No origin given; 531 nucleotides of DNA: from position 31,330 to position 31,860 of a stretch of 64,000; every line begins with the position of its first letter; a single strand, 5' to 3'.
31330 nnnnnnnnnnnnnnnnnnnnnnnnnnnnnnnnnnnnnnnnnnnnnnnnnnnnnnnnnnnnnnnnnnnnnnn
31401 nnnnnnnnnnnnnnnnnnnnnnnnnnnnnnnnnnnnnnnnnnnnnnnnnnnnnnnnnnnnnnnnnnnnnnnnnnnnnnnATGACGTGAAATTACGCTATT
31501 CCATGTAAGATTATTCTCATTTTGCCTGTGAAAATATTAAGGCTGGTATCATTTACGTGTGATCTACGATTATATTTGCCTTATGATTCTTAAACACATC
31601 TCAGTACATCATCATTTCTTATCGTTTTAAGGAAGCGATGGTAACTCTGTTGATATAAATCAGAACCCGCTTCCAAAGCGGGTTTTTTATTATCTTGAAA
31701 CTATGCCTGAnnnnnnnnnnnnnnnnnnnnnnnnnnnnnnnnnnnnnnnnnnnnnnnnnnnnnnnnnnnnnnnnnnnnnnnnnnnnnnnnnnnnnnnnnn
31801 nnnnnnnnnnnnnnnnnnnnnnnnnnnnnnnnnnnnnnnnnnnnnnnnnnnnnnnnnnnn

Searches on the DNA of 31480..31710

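Call 77: search_rna_families(source=window, start=31480, end=31710, threshold=evalue, max_evalue=10)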
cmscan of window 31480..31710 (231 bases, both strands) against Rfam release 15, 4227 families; matches with E-value up to 10: 20.
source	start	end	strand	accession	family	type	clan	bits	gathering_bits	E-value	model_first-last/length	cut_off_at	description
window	31633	31691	+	RF00513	Trp_leader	Cis-reg; leader;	-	24.7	41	0.004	1-100/100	no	Tryptophan operon leader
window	31583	31693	+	RF00034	RprA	Gene; sRNA;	-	22.4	70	2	1-108/108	no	RprA RNA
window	31612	31690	+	RF02891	AgrB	Gene; antisense;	-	21.4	40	0.15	1-84/84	no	ArsR-gov region gene B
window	31614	31694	+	RF02064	STnc370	Gene; sRNA;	-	21.4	54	1.2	1-71/71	no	Enterobacterial sRNA STnc370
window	31611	31686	+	RF00624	P9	Gene;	-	19.4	43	0.041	1-74/74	no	Pseudomonas sRNA P9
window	31663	31698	-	RF00624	P9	Gene;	-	18.8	43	0.059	38-73/74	no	Pseudomonas sRNA P9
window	31602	31690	+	RF00033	MicF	Gene; antisense;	-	18.8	79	1.6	1-94/94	no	MicF RNA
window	31593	31695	+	RF02053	STnc430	Gene; sRNA;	-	18.7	47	0.9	1-162/162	no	Enterobacterial sRNA STnc430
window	31602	31689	+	RF00512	Leu_leader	Cis-reg; leader;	-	16.8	50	0.34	1-148/148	no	Leucine operon leader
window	31610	31694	+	RF01772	rnk_pseudo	Cis-reg; leader;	-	16.2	55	1.8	1-108/108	no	Pseudomonas rnk leader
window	31656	31689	-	RF00161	nos_TCE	Cis-reg;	-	16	60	1.2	1-64/64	no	Nanos 3' UTR translation control element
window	31662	31686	+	RF02083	OrzO-P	Gene; antitoxin;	-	15.7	60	3.3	49-73/76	no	OrzO-P RNA antitoxin family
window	31614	31688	+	RF02144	rsmX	Gene;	CL00106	14.9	56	1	1-114/114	no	rsmX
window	31598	31691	+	RF00506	Thr_leader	Cis-reg; leader;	-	14.2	55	2.6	1-118/118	no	Threonine operon leader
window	31657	31710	-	RF00513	Trp_leader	Cis-reg; leader;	-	13.5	41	3.6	40-100/100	5'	Tryptophan operon leader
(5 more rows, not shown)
